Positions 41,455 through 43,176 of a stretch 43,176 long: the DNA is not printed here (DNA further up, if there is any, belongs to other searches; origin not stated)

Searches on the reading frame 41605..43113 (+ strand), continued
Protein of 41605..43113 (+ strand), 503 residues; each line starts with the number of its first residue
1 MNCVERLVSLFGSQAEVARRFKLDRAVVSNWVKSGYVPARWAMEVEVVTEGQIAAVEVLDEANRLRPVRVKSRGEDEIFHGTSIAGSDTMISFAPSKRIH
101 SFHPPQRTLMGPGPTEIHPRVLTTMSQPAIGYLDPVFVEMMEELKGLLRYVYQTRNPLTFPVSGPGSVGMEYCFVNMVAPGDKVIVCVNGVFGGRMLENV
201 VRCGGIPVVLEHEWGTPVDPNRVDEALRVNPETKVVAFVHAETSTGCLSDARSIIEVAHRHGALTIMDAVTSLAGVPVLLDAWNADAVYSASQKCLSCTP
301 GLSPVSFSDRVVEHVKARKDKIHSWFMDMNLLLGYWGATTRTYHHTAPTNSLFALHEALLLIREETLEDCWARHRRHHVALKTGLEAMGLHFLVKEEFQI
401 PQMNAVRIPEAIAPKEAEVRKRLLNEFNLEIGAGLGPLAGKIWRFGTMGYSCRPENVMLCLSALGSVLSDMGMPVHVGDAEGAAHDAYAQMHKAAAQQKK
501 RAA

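Call 11: search_solved_structures(query=window:41605-43113:+, max_evalue=0.001, show_alignments=1)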
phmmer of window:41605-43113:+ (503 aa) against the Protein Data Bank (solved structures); distinct sequences matched with E-value up to 0.001: 47.
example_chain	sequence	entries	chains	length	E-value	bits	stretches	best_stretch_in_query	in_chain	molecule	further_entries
1vjo_A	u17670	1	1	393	4.1e-103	348.8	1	94-468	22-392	alanine--glyoxylate aminotransferase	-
3isl_A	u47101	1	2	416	8.1e-85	288.4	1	104-495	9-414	Purine catabolism protein pucG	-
3kgw_A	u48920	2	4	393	2.1e-75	257.4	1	101-468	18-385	Alanine-glyoxylate aminotransferase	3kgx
3nnk_A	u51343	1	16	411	1.9e-74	254.2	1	101-489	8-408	Ureidoglycine-glyoxylate aminotransferase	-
4cbs_A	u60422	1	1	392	2.6e-71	243.9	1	94-468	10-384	SERINE--PYRUVATE AMINOTRANSFERASE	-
4cbr_A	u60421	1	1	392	4.8e-71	243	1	94-468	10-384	SERINE--PYRUVATE AMINOTRANSFERASE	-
1j04_A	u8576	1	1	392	1.7e-70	241.2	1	94-468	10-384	alanine--glyoxylate aminotransferase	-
4kxk_A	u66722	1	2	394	2e-70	241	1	94-468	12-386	Serine--pyruvate aminotransferase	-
4kyo_A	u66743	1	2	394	2e-70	241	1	94-468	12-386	Serine-pyruvate aminotransferase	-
3r9a_A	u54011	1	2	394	2e-70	241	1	94-468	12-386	Serine--pyruvate aminotransferase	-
1h0c_A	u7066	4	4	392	2.3e-70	240.8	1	94-468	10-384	SERINE--GLYOXYLATE AMINOTRANSFERASE | Serine--pyruvate aminotransferase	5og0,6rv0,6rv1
2yob_A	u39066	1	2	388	2.8e-70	240.5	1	94-467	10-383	SERINE--PYRUVATE AMINOTRANSFERASE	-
5f9s_A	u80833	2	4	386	3.4e-70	240.2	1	98-468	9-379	Serine--pyruvate aminotransferase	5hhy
7ns7_A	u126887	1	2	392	5e-70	239.7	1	102-468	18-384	L-alanine:glyoxylate aminotransferase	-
5luc_A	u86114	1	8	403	7.6e-70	239.1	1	90-468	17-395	Serine--pyruvate aminotransferase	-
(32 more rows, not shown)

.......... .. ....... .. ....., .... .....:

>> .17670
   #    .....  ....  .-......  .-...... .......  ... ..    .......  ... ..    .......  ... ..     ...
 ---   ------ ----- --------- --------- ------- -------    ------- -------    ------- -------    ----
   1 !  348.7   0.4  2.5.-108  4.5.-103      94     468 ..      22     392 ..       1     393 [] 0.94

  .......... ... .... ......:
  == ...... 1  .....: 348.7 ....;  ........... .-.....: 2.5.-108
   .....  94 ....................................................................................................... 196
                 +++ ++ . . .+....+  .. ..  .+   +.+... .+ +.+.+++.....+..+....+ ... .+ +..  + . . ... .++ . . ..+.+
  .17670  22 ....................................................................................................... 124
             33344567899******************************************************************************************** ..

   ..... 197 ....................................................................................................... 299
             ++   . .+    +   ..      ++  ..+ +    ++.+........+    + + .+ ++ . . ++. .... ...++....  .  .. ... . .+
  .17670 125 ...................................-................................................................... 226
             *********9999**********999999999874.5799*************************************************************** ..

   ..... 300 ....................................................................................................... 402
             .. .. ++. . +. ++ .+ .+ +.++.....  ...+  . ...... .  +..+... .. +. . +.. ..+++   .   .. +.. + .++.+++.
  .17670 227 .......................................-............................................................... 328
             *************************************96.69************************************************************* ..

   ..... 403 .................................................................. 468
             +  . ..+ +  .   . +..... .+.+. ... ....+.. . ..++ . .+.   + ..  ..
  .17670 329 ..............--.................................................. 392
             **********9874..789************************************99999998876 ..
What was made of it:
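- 41872..43116 (+): Short ORF, 414 aa: the AGXT-like class V aminotransferase alone, starting at M90. The N-terminus matches that of free AGXTs (call 11).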

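Call 12: find_related_loci(query=window:41605-43113:+, collection=genome_contigs, flank=6000)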
Query window:41605-43113:+ (503 aa) in genome_contigs; peptide patterns used: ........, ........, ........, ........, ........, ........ (x = any residue, [..] = any of these).
600 stretches matched a pattern (row limit reached: there are more); 586 encode a relative of the query (tblastn E <= 1e-3); the best 80 are kept; 80 distinct loci.
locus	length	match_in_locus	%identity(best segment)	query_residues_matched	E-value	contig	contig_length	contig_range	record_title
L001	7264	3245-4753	89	1-503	0e+0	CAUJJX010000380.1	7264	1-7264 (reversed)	MAG: Pseudomonadota bacterium isolate KLAP10 genome assembly, contig: KLAP10_579121, whole genome shotgun sequence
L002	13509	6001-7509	87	1-503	0e+0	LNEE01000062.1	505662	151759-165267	MAG: Betaproteobacteria bacterium Ga0077532 Ga0077532_155.1, whole genome shotgun sequence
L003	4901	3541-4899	97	1-453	0e+0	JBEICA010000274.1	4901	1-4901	MAG: Burkholderiales bacterium isolate Sample-101-S75-bin-104 Sample_101_S75-bin_104-k141_2542884, whole genome shotgun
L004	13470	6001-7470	89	1-492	0e+0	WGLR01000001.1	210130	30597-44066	MAG: Betaproteobacteria bacterium isolate RI_222 c_000000030602, whole genome shotgun sequence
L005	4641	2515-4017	87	1-503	0e+0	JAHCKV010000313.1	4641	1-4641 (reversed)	MAG: Burkholderiales bacterium isolate TGS_PRO37 PRO37_313, whole genome shotgun sequence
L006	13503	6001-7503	85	1-503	0e+0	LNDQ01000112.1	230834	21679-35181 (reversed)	MAG: Betaproteobacteria bacterium Ga0077523 Ga0077523_1084.2, whole genome shotgun sequence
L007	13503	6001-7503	85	1-503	0e+0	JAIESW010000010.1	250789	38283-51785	MAG: Burkholderiales bacterium isolate co.spades.METABAT.2.5kb_110 c_000000445195, whole genome shotgun sequence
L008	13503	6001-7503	82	1-503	0e+0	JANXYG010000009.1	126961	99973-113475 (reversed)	MAG: Betaproteobacteria bacterium isolate GL140_3_metabat_338 GL140_3_k141_3094396, whole genome shotgun sequence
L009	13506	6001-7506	82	1-503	0e+0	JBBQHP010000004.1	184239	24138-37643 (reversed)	MAG: Burkholderiales bacterium isolate Co_metawrap_896 Cmw_896_k141_16987879_length_184239_cov_13.9997, whole genome sho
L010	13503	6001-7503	82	1-503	0e+0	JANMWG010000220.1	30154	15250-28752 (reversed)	MAG: Betaproteobacteria bacterium isolate OTE_88_metabat_364 OTE_88_k141_2840447, whole genome shotgun sequence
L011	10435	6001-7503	82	1-503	0e+0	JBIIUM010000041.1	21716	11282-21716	MAG: Burkholderiales bacterium isolate ME2004-09-02_3300034061_group2_bin106 Rohwer_bin2335_scaffold_1706_c1, whole geno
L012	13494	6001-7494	79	1-503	0e+0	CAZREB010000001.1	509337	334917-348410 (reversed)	MAG TPA_asm: uncultured Bordetella sp. isolate binchicken_co199_16 genome assembly, contig: NODE_12_length_509337_cov_12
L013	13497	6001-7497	80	1-501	0e+0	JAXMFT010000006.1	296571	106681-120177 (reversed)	MAG: Burkholderiales bacterium isolate STL-PRO94 C3.35.fa-6, whole genome shotgun sequence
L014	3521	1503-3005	81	1-503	0e+0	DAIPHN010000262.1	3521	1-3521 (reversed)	MAG TPA_asm: Burkholderiales bacterium isolate CTOTU1211 NODE_26940_length_3521_cov_8.455280, whole genome shotgun seque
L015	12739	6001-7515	77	1-503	0e+0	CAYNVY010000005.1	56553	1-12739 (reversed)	MAG TPA_asm: uncultured Enterobacteriaceae bacterium isolate SRP302447_co3_36 genome assembly, contig: NODE_1510_length_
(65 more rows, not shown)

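Call 43: predict_structure(alignment_id=A1)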
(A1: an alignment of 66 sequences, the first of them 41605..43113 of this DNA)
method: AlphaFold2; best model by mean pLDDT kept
length: 503 residues; sequences in the alignment: 66
mean_pLDDT: 75.0   pTM: 0.71
mean pLDDT of the five models: 75.0, 72.0, 68.4, 67.3, 65.6
residues with pLDDT >= 90: 103; 70-90: 263; 50-70: 50; < 50: 87
segments of 3 or more residues with pLDDT < 50: 67-116, 291-298, 322-346, 447-450
pLDDT, mean of each block of 10 residues (from residue 1): 92 88 76 82 90 88 59 25 29 31 26 51 66 71 85 86 70 86 95 88 93 92 98 96 83 98 91 70 91 46 83 79 41 42 53 80 83 82 89 82 79 88 77 74 64 72 88 86 86 81 76
secondary structure, 60 per line:
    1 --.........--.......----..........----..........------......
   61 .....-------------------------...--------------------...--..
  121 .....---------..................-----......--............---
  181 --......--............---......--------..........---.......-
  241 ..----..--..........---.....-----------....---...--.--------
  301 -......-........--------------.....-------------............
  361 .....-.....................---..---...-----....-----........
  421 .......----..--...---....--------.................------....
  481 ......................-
elements in order: H3-11 H14-20 H25-34 H39-48 H55-65 H119-125 H135-152 E158-163 H166-177 E183-188 H191-202 E206-211 H220-229 E233-239 H251-260 E264-268 H280-283 E287-289 E302-307 H309-316 H331-335 H349-365 H367-387 E404-407 H413-427 E442-445 H454-470 H477-502
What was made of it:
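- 41824..41871 (+): Variable, probably disordered linker, residues 74-89. AF2 pLDDT below 50 for residues 67-116 (call 43).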

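Call 48: fold_search(model_id=the predicted structure, library=pdb)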
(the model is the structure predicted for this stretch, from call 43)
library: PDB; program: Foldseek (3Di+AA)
matches with E <= 10: 1977; with E <= 0.001: 1511
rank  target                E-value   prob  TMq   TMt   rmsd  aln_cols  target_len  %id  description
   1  3isl_A                1.8e-36  1.00  0.70  0.90   2.5       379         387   40  Crystal structure of ureidoglycine-glyoxylate aminotransferase (pucG) from Bacillus subtilis (released 2010-09-15)
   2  3nnk_L                3.8e-35  1.00  0.70  0.85   4.9       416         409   36  Biochemical and Structural Characterization of a Ureidoglycine Aminotransferase in the Klebsiella pneumoniae Uric Acid (released 2010-07-07)
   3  1vjo                  5.0e-35  1.00  0.66  0.88   2.6       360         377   45  Crystal structure of Alanine--glyoxylate aminotransferase (ALR1004) from Nostoc sp. at 1.70 A resolution (released 2004-03-23)
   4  3nnk_A                1.3e-34  1.00  0.70  0.85   4.9       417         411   36  Biochemical and Structural Characterization of a Ureidoglycine Aminotransferase in the Klebsiella pneumoniae Uric Acid (released 2010-07-07)
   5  3nnk_B                3.1e-34  1.00  0.69  0.84   5.2       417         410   36  Biochemical and Structural Characterization of a Ureidoglycine Aminotransferase in the Klebsiella pneumoniae Uric Acid (released 2010-07-07)
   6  3kgw_B                4.5e-32  1.00  0.68  0.87   6.3       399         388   35  Crystal structure of Putative aminotransferase (AAH25799.1) from MUS MUSCULUS at 1.65 A resolution (released 2009-12-15)
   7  3kgx_B                4.5e-32  1.00  0.68  0.87   6.5       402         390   35  Crystal structure of Putative aminotransferase (AAH25799.1) from MUS MUSCULUS at 1.80 A resolution (released 2009-11-10)
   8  4cbs                  1.0e-31  1.00  0.68  0.87   5.1       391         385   33  X-ray structure of quintuple mutant of human alanine glyoxylate aminotransferase, AGXT_RHEAM (released 2014-07-09)
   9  5luc_A                1.3e-31  1.00  0.68  0.87   5.2       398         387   33  Crystal structure of the D183N variant of human Alanine:Glyoxylate Aminotransferase major allele (AGT-Ma) at 1.8 Angst (released 2017-09-20)
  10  3kgw_A                1.6e-31  1.00  0.68  0.87   4.5       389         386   36  Crystal structure of Putative aminotransferase (AAH25799.1) from MUS MUSCULUS at 1.65 A resolution (released 2009-12-15)
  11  3kgx_A                2.2e-31  1.00  0.68  0.88   5.1       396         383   35  Crystal structure of Putative aminotransferase (AAH25799.1) from MUS MUSCULUS at 1.80 A resolution (released 2009-11-10)
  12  2yob_A                2.5e-31  1.00  0.68  0.88   5.0       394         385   33  High resolution AGXT_M structure (released 2013-10-30)
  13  4kyo_C                2.8e-31  1.00  0.67  0.86   4.9       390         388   33  Alanine-glyoxylate aminotransferase variant K390A in complex with the TPR domain of human Pex5p (released 2014-11-19)
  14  3r9a_C                3.1e-31  1.00  0.67  0.86   5.1       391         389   33  Human alanine-glyoxylate aminotransferase in complex with the TPR domain of human PEX5P (released 2011-05-11)
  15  5luc_B                3.1e-31  1.00  0.68  0.87   5.0       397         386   32  Crystal structure of the D183N variant of human Alanine:Glyoxylate Aminotransferase major allele (AGT-Ma) at 1.8 Angst (released 2017-09-20)
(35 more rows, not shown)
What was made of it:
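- On MocR/GabR: The nearest structures are all AGXT class V (calls 11, 48).
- Closest known: AGXT family. Same: Residues 90-503 align end to end with these enzymes: E = 4e-103 to 1vjo, and TMt 0.90 to 3isl (calls 11, 48).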

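Call 53: list_cluster_members(proteins=[window:41605-43113:+, P0020])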
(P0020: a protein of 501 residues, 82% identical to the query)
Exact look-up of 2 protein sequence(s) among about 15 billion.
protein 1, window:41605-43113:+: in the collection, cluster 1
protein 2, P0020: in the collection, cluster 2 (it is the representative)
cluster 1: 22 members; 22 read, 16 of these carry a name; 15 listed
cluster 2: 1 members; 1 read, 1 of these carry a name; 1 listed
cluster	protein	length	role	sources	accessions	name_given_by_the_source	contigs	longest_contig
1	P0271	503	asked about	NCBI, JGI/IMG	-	alanine-glyoxylate transaminase/serine-glyoxylate transaminase/serine-pyruvate ...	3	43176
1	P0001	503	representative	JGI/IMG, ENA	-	alanine-glyoxylate transaminase/serine-glyoxylate transaminase/serine-pyruvate ...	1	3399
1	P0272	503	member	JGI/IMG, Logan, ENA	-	alanine-glyoxylate transaminase/serine-glyoxylate transaminase/serine-pyruvate ...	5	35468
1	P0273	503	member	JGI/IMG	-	alanine-glyoxylate transaminase/serine-glyoxylate transaminase/serine-pyruvate ...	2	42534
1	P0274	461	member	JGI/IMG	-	alanine-glyoxylate transaminase/serine-glyoxylate transaminase/serine-pyruvate ...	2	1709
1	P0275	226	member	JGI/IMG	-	alanine-glyoxylate transaminase/serine-glyoxylate transaminase/serine-pyruvate ...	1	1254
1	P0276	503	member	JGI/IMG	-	alanine-glyoxylate transaminase/serine-glyoxylate transaminase/serine-pyruvate ...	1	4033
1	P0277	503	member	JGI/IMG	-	alanine-glyoxylate transaminase/serine-glyoxylate transaminase/serine-pyruvate ...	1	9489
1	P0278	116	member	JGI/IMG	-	alanine-glyoxylate transaminase/serine-glyoxylate transaminase/serine-pyruvate ...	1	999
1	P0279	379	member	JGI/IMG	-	alanine-glyoxylate transaminase/serine-glyoxylate transaminase/serine-pyruvate ...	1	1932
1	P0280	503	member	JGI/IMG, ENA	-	alanine-glyoxylate transaminase/serine-glyoxylate transaminase/serine-pyruvate ...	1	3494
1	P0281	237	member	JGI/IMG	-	alanine-glyoxylate transaminase/serine-glyoxylate transaminase/serine-pyruvate ...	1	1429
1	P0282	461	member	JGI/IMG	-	alanine-glyoxylate transaminase/serine-glyoxylate transaminase/serine-pyruvate ...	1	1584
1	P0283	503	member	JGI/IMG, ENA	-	alanine-glyoxylate transaminase/serine-glyoxylate transaminase/serine-pyruvate ...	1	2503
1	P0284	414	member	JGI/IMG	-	alanine-glyoxylate transaminase/serine-glyoxylate transaminase/serine-pyruvate ...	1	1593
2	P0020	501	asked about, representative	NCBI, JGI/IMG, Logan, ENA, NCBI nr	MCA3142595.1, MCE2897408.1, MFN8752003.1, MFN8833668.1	MAG: aminotransferase class V-fold PLP-dependent enzyme [Betaproteobacteria bacterium] | alanine-glyoxylate transaminase/serine-glyoxylate transaminase/serine-pyruvate ... | aminotransferase class V-fold PLP-dependent enzyme [Rhodocyclaceae bacterium]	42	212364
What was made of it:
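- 41872..43116 (+): One public gene call of this cluster is the 414-aa form (call 53).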
